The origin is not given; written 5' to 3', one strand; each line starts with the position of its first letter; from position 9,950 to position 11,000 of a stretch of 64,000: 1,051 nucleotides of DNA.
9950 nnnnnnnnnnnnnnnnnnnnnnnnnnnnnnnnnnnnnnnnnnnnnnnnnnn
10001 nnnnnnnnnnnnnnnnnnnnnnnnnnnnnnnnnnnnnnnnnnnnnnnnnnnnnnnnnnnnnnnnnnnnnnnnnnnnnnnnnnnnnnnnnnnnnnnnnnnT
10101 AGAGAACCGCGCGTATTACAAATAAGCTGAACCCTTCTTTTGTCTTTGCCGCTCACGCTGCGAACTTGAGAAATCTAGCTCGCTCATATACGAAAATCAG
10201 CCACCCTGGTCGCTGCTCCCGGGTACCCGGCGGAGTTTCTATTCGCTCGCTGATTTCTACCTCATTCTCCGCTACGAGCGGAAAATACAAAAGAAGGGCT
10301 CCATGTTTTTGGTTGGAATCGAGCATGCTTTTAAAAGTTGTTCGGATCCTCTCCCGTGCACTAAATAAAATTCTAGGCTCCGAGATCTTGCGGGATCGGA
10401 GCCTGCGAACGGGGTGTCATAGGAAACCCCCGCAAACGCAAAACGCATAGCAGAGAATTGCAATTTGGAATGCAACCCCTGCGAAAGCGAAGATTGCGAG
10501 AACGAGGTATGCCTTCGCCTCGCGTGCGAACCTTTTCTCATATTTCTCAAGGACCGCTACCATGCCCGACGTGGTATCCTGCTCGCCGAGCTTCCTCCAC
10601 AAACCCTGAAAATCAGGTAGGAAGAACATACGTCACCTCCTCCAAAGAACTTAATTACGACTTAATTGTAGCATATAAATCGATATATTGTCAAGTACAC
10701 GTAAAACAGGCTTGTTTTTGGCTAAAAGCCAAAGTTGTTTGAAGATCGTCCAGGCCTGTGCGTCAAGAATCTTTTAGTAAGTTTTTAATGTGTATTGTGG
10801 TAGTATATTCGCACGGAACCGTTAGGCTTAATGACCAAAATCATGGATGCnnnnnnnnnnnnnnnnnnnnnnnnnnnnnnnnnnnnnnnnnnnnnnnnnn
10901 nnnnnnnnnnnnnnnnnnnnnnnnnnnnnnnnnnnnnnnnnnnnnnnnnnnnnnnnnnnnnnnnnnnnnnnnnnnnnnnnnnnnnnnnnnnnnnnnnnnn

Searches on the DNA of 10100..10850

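Call 85: search_rna_families(source=window, start=10100, end=10850, threshold=evalue, max_evalue=0.1)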
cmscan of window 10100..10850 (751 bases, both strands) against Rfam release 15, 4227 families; matches with E-value up to 0.1: 0.
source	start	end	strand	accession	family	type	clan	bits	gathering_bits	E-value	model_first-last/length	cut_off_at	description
